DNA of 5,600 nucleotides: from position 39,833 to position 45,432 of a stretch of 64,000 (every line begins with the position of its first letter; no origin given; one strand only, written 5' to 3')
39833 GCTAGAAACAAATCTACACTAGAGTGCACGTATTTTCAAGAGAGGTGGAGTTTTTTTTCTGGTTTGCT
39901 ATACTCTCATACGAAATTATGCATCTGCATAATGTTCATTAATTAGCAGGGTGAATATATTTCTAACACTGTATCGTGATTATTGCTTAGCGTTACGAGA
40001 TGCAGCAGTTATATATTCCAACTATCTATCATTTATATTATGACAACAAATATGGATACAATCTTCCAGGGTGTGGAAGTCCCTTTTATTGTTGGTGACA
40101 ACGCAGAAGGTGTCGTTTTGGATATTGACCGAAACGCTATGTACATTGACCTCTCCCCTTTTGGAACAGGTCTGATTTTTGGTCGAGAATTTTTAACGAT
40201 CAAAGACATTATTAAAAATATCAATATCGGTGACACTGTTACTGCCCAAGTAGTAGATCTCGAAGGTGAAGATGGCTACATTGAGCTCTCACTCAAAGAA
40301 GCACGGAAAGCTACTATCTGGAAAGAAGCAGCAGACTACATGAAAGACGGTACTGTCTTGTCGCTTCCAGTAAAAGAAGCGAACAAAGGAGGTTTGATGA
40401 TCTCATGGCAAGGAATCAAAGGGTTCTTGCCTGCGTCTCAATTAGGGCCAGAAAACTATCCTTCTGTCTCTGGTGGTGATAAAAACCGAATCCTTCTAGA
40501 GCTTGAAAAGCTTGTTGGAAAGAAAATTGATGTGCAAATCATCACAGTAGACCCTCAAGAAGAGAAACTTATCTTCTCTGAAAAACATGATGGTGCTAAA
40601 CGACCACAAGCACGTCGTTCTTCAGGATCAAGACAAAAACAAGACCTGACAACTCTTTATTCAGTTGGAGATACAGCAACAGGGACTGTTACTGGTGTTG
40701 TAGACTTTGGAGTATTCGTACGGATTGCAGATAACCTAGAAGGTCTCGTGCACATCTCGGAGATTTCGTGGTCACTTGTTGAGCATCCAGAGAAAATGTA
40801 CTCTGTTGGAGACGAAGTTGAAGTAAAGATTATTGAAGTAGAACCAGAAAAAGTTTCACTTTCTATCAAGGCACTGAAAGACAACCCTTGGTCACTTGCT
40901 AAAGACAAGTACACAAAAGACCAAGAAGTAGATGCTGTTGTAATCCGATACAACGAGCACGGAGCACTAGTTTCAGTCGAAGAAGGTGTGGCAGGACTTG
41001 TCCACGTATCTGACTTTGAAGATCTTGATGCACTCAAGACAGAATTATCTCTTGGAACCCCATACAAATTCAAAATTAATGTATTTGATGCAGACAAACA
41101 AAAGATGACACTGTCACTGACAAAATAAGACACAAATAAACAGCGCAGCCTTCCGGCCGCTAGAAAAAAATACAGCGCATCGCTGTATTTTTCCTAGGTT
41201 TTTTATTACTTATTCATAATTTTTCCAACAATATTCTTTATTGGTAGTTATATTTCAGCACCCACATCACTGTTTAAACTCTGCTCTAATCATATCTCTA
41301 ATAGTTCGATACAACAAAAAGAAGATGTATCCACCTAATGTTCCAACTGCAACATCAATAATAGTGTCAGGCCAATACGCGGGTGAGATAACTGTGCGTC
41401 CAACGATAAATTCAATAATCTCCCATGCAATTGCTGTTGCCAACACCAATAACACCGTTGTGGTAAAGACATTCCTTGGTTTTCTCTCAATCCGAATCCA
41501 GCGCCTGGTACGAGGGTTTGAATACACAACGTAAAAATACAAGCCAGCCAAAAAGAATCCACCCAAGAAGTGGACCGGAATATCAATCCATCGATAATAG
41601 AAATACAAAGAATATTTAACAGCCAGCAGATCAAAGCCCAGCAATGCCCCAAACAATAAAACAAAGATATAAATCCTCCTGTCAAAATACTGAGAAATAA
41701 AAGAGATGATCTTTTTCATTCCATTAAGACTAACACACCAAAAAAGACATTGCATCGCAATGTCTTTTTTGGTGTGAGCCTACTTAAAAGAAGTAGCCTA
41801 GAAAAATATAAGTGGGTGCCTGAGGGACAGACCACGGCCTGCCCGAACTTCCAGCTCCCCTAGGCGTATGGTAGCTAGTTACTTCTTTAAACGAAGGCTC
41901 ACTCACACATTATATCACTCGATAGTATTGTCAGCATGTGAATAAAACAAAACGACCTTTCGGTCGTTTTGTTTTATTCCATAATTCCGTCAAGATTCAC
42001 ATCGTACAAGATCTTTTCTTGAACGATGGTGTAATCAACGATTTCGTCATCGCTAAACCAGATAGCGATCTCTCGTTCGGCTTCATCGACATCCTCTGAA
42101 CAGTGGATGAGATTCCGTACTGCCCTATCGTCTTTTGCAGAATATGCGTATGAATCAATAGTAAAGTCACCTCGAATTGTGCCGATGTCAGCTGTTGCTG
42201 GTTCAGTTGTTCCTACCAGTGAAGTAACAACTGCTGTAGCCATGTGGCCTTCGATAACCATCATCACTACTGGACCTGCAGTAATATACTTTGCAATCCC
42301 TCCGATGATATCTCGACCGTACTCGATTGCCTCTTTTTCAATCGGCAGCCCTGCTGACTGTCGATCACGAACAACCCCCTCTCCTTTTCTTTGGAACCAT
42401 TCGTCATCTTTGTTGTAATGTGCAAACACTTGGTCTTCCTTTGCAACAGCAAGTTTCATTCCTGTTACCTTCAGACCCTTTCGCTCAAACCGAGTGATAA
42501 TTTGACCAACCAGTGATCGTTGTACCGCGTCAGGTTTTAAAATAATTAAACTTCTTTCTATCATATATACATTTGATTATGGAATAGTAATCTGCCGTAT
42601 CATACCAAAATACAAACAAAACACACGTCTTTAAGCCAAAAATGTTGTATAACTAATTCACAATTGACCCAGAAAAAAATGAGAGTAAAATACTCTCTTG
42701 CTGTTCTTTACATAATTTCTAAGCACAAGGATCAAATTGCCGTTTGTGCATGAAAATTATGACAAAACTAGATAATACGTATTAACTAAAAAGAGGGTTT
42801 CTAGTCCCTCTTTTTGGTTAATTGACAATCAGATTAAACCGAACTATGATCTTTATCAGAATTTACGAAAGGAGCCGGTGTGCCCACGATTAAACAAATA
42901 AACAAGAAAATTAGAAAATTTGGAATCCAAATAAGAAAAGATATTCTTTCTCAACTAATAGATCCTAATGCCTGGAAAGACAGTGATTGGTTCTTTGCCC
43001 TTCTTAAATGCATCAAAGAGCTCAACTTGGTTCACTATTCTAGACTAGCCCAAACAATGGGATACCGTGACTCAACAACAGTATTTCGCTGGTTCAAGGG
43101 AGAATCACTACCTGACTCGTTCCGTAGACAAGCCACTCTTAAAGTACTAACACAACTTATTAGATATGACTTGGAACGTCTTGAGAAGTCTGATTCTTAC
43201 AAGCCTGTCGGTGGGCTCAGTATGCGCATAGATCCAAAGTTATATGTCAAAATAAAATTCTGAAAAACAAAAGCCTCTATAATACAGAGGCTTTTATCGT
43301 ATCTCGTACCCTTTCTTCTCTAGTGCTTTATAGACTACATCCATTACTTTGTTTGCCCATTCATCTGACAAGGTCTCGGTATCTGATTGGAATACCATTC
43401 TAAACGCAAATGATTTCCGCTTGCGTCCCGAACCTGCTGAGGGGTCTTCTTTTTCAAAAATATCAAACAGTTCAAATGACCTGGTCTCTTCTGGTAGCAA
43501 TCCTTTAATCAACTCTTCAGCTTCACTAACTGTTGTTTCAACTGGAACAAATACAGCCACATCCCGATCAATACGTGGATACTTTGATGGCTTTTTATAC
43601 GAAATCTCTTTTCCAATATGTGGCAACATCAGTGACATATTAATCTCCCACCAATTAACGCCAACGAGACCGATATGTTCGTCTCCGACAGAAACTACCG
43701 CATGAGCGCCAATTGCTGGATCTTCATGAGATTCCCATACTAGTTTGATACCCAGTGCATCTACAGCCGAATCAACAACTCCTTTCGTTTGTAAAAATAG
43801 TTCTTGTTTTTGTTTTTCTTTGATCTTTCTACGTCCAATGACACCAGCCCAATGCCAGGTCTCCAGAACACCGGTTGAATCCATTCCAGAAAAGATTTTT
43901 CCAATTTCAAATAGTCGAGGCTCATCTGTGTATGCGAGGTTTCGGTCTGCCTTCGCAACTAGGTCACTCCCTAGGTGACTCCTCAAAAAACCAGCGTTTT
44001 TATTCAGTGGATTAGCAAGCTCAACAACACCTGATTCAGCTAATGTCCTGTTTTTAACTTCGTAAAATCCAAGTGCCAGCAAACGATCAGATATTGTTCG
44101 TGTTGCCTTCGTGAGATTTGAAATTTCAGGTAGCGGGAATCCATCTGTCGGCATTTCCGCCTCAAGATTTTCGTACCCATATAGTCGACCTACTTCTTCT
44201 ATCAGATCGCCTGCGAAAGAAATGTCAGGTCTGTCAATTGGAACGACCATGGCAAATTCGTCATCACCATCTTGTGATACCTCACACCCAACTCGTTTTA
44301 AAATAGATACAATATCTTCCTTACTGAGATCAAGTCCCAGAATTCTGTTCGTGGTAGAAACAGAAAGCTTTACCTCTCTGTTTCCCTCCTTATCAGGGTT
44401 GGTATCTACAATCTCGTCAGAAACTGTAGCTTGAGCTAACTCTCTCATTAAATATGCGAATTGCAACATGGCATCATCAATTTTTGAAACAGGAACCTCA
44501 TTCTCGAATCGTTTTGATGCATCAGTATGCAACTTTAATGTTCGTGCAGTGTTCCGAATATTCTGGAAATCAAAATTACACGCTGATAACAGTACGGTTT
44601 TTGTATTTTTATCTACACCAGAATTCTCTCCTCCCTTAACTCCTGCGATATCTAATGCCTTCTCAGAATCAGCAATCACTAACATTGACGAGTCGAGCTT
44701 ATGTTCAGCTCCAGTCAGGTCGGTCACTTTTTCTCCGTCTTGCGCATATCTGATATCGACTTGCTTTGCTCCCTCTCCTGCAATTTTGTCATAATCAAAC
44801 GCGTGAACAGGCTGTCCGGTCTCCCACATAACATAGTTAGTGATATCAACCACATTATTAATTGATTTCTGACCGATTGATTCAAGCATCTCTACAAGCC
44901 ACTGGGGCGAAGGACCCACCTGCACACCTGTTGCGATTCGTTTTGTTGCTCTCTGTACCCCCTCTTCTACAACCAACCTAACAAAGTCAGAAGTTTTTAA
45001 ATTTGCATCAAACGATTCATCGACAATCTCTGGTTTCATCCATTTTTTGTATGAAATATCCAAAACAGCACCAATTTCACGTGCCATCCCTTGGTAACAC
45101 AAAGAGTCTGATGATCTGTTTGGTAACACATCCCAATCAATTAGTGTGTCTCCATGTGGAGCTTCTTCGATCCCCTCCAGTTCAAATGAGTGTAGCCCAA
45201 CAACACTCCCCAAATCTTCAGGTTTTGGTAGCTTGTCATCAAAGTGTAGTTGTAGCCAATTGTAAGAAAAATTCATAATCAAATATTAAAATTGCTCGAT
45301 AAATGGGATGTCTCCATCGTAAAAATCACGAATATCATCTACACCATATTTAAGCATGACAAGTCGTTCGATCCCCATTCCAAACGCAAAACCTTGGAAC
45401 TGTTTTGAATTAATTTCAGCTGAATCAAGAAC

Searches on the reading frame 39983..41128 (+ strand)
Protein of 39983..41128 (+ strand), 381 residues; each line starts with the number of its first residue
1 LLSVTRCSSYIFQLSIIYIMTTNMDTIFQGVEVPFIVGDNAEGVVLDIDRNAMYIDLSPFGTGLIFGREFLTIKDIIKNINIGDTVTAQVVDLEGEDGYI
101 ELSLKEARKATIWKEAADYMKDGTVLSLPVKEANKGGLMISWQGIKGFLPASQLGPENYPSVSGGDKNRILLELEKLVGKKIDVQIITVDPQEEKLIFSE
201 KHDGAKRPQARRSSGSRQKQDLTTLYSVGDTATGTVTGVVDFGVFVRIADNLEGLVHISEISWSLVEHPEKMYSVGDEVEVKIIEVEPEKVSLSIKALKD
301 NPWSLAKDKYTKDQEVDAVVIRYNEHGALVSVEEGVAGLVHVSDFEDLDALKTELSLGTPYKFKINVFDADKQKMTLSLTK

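Call 47: search_protein_families(library=pfam, proteins=[window:39983-41128:+], max_evalue=0.001)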
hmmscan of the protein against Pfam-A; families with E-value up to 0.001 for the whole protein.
window:39983-41128:+ (381 aa): 5 families
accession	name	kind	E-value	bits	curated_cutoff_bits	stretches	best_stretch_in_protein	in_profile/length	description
PF00575.29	S1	-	9.2e-45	151.3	22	4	228-296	4-74/74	S1 RNA binding domain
PF23459.1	S1_RRP5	-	4.5e-16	59.6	27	1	229-293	4-68/72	RRP5 S1 domain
PF21710.3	Spt6_S1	-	1.1e-06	29.3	27.5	0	240-295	28-84/91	Spt6, S1/OB domain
PF21543.3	CvfB_2nd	-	0.00017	21.9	27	0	308-344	9-46/76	Virulence regulatory factor CvfB, second domain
PF13509.12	S1_2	-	0.00036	21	21.8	0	228-281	1-46/61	S1 domain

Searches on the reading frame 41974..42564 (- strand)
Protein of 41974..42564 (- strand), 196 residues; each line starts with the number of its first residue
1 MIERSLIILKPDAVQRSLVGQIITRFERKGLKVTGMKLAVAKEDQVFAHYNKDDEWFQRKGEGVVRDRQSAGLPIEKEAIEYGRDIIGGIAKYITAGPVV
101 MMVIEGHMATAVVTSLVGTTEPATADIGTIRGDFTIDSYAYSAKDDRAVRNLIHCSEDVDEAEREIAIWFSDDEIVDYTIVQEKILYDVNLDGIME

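Call 71: search_protein_families(library=pfam, proteins=[window:41974-42564:-], max_evalue=0.001)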
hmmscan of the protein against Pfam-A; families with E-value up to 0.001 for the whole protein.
window:41974-42564:- (196 aa): 1 family
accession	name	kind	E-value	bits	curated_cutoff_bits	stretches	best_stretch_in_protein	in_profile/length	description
PF00334.24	NDK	-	7.6e-37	126.6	27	2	88-175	58-135/135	Nucleoside diphosphate kinase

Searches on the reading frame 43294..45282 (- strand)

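Call 8: search_protein_families(library=pfam, proteins=[window:43294-45282:-], max_evalue=0.001)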
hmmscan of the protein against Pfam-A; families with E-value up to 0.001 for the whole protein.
window:43294-45282:- (662 aa): 4 families
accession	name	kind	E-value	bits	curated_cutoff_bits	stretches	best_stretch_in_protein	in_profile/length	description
PF03483.22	B3_4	-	8.1e-57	192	29.3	1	110-283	3-173/174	B3/4 domain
PF03484.21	B5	-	1.4e-19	70.5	28.6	1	304-370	1-67/67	tRNA synthetase B5 domain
PF17759.6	tRNA_synthFbeta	-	3.7e-18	66.2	22.4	1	390-541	18-191/214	Phenylalanyl tRNA synthetase beta chain CLM domain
PF03147.19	FDX-ACB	-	7.3e-18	65.2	31.1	1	566-662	1-94/94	Ferredoxin-fold anticodon binding domain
